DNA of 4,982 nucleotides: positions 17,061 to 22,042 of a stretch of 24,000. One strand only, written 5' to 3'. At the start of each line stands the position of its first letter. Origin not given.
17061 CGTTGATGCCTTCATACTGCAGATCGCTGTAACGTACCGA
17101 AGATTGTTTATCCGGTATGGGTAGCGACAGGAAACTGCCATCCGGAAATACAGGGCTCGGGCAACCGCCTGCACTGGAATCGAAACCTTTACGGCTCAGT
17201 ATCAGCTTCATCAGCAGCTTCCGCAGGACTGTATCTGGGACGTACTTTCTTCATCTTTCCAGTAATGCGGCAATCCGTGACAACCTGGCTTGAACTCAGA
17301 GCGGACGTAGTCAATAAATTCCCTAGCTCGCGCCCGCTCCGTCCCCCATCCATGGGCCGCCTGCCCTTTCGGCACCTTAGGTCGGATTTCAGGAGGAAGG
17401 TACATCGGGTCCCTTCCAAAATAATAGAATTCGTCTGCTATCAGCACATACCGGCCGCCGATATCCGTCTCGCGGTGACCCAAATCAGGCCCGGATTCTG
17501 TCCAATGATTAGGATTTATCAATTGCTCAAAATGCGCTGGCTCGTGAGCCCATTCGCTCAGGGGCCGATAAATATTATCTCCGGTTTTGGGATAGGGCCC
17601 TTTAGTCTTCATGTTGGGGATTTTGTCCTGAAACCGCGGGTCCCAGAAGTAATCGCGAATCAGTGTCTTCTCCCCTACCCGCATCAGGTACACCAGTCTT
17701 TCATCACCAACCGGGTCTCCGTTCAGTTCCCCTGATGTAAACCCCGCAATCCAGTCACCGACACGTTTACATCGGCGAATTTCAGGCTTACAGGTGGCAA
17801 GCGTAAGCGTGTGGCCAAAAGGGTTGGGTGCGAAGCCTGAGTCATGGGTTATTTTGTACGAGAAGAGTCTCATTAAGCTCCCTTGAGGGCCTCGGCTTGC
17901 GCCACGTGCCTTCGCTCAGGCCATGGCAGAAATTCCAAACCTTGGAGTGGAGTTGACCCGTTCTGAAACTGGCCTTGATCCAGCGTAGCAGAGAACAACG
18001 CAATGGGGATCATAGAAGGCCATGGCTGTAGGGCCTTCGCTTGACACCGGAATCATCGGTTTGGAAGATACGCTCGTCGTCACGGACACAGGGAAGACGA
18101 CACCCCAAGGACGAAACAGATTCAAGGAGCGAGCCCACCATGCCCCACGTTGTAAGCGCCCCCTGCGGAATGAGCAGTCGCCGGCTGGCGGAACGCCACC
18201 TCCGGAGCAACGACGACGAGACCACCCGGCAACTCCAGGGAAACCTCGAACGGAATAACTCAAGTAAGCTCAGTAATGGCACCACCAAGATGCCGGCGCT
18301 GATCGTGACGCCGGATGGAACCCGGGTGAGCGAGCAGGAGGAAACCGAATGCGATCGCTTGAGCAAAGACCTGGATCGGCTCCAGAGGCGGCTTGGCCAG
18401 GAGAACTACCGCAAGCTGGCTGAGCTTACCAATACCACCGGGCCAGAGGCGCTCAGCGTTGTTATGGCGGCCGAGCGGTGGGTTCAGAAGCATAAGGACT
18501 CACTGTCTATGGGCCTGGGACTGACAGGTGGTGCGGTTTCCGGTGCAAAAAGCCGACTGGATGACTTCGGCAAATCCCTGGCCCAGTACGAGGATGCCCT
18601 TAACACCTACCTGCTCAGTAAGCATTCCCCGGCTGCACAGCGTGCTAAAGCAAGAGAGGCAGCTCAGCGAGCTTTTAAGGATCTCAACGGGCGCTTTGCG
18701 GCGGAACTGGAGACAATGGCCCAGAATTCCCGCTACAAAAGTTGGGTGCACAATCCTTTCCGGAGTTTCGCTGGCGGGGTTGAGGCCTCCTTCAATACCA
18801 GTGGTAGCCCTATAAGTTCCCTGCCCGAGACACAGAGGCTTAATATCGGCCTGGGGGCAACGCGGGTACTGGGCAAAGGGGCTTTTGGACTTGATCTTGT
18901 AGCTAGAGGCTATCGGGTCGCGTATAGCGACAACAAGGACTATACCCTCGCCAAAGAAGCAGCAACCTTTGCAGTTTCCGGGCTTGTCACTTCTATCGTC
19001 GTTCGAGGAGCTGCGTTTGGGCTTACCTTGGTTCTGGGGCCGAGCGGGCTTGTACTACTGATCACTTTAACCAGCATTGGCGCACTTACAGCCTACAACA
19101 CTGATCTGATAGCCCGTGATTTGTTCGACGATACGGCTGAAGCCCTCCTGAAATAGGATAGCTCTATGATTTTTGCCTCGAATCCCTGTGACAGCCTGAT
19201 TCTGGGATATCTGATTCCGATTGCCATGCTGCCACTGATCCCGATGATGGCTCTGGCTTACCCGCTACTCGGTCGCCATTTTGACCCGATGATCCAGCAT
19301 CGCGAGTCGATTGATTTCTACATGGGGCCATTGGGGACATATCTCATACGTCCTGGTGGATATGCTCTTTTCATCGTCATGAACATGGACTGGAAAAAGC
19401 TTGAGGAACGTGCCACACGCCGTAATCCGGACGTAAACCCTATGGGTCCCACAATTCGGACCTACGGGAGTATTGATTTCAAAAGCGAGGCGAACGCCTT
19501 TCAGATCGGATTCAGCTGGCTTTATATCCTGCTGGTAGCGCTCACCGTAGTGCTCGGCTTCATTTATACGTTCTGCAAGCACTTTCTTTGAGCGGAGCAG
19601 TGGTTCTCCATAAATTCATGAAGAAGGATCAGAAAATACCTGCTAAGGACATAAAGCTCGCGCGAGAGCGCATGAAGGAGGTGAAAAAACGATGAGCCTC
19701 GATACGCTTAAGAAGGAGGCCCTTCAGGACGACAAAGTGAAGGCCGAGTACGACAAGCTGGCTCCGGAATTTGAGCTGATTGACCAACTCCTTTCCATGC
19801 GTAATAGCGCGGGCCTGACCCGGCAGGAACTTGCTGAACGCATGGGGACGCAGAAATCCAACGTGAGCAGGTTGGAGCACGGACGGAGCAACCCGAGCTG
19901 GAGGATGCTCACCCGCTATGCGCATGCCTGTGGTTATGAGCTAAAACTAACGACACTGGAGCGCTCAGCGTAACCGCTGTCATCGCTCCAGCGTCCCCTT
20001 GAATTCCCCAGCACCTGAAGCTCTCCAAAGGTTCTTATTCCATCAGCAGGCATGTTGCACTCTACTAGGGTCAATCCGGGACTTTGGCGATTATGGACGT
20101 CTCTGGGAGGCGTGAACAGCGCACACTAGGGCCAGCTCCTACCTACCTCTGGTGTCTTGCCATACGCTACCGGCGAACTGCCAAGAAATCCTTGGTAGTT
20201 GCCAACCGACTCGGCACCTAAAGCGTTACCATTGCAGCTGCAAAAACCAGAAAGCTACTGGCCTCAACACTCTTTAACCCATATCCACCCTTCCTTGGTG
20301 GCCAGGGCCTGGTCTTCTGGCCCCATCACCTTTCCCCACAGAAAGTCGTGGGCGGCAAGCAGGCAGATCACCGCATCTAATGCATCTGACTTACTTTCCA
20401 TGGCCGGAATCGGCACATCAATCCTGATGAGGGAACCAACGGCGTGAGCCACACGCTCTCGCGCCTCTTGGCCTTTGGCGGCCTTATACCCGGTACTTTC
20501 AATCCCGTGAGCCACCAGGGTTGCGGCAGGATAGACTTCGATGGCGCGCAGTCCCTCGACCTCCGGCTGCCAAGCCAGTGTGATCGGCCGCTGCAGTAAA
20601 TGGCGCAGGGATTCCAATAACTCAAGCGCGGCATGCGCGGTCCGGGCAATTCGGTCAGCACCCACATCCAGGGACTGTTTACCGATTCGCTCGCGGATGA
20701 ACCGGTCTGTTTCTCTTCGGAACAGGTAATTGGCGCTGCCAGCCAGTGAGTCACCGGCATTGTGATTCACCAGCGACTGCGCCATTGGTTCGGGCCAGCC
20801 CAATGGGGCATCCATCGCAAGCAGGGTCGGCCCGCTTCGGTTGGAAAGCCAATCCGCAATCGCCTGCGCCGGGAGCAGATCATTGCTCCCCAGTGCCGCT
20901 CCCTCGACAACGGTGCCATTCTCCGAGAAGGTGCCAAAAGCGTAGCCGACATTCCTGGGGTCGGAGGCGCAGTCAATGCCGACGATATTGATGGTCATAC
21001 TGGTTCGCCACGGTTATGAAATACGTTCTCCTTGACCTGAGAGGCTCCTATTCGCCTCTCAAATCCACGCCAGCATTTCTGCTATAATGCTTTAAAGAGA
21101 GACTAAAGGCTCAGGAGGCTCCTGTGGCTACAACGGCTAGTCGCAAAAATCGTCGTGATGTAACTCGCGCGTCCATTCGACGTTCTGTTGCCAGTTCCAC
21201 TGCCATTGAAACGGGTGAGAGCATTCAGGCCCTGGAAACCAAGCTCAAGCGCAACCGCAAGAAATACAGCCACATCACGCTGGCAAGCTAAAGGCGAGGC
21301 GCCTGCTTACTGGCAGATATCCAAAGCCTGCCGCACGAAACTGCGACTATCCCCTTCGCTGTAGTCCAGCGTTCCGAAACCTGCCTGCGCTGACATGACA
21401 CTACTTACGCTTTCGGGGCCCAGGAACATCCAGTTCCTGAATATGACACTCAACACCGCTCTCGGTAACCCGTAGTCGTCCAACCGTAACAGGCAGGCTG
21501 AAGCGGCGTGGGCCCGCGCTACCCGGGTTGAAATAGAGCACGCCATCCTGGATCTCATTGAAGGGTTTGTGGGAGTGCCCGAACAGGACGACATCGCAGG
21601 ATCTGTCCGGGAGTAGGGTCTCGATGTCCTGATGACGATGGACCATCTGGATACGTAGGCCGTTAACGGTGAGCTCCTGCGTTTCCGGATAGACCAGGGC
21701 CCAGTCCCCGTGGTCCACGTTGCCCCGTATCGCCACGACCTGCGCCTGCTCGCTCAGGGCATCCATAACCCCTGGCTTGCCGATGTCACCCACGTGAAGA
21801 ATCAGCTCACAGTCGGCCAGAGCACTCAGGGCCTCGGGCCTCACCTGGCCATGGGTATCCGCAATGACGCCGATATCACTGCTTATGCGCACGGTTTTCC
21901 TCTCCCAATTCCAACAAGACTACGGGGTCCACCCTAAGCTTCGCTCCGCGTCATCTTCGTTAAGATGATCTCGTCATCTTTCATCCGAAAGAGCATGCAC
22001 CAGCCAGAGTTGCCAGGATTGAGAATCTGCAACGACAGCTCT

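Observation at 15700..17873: Three-gene cassette (Nmad2-like, Nmad3-like, wHTH-PD-(D/E)xK) with no experimentally known function: candidate novel modification/defence system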

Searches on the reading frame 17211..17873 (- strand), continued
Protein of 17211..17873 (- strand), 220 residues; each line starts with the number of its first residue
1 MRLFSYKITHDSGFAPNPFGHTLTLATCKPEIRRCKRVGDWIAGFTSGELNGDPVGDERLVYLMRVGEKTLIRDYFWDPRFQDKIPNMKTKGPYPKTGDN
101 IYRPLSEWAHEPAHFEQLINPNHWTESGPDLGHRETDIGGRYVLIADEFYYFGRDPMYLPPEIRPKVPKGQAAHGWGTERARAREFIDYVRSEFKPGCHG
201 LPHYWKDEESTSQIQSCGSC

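Call 104: find_encoding_contigs(protein=P0315, flank=7000, max_places=2)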
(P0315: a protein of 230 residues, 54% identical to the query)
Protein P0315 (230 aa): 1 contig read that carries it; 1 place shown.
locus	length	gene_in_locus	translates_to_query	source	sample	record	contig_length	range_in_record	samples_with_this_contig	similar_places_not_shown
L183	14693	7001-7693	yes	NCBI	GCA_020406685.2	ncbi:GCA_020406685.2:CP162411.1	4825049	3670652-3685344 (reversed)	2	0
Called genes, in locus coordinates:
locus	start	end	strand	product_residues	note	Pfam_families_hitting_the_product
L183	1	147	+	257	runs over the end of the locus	PF00392:GntR, PF14502:HTH_41 (weak), PF07702:UTRA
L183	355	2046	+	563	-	PF07694:5TM-5TMR_LYT, PF13185:GAF_2 (weak), PF13492:GAF_3 (weak), PF06580:His_kinase, PF02518:HATPase_c (weak)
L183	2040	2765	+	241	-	PF00072:Response_reg, PF04397:LytTR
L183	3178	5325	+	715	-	PF02554:CstA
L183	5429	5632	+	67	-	PF04328:Sel_put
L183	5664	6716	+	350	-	PF02492:cobW, PF07683:CobW_C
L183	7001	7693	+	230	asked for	PF18753:Nmad2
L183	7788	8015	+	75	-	-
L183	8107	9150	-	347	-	PF00165:HTH_AraC (faint), PF12833:HTH_18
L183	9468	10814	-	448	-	PF00171:Aldedh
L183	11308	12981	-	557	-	PF03577:Peptidase_C69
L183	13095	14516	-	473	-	PF12588:PSDC, PF02666:PS_Dcarbxylase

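Call 105: find_encoding_contigs(protein=P0259, flank=7000, max_places=3)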
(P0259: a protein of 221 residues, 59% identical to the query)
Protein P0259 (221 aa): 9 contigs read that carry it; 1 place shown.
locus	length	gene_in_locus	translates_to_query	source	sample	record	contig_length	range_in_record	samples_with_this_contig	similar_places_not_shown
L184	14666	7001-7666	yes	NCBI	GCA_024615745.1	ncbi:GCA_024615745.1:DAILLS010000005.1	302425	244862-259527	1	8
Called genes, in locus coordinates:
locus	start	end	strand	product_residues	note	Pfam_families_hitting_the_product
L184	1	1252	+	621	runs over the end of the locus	PF06527:TniQ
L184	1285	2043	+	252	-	PF00149:Metallophos, PF12850:Metallophos_2 (weak)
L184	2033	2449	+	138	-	PF22275:DUF6957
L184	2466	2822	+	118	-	-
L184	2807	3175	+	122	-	-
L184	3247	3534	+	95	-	-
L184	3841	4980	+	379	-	-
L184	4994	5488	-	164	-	PF11848:DUF3368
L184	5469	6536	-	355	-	PF01381:HTH_3, PF12844:HTH_19, PF13560:HTH_31 (weak), PF06114:Peptidase_M78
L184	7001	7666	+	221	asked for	PF18753:Nmad2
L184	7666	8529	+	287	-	PF18754:Nmad3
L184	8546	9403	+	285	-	PF12872:OST-HTH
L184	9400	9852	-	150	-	-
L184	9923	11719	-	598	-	PF03235:GmrSD_N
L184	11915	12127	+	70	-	PF07362:CcdA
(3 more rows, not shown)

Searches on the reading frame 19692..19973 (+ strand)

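Call 8: search_protein_families(library=pfam, proteins=[window:19692-19973:+], max_evalue=0.01)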
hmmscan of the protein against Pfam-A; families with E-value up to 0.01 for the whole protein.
window:19692-19973:+ (93 aa): 7 families
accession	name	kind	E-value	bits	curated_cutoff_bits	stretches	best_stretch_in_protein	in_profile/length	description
PF13560.12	HTH_31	-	2.6e-12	47.3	27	1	32-81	5-55/64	Helix-turn-helix domain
PF01381.28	HTH_3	-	9.7e-11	42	23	1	35-84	3-52/55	Helix-turn-helix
PF12844.13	HTH_19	-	2.9e-07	30.7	30.2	1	33-84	4-55/64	Helix-turn-helix domain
PF13744.12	HTH_37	-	0.0005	20.3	27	1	21-82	11-73/80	Helix-turn-helix domain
PF13443.12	HTH_26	-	0.0012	19.5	22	1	35-77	4-47/63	Cro/C1-type HTH DNA-binding domain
PF12802.13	MarR_2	-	0.002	18.7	27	1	33-61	11-40/61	MarR family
PF04545.22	Sigma70_r4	-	0.0025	17.8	24.1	1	32-63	11-42/50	Sigma-70, region 4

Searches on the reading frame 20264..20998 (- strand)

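Call 8: search_protein_families(library=pfam, proteins=[window:20264-20998:-], max_evalue=0.01)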
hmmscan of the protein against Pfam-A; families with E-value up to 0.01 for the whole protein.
window:20264-20998:- (244 aa): 1 family
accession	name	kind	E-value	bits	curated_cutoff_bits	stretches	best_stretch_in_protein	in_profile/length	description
PF04250.19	DUF429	-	1.1e-18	68.2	23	1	44-225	24-207/214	Protein of unknown function (DUF429)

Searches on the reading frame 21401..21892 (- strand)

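Call 90: search_protein_families(library=pfam, proteins=[window:21401-21892:-], max_evalue=0.0001)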
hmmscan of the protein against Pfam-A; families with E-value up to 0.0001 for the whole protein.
window:21401-21892:- (163 aa): 2 families
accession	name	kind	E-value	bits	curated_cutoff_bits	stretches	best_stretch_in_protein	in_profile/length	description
PF12850.12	Metallophos_2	-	5.2e-33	114.7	27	1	7-144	3-153/154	Calcineurin-like phosphoesterase superfamily domain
PF00149.33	Metallophos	-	1.9e-06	28.9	21.5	0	7-70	3-82/191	Calcineurin-like phosphoesterase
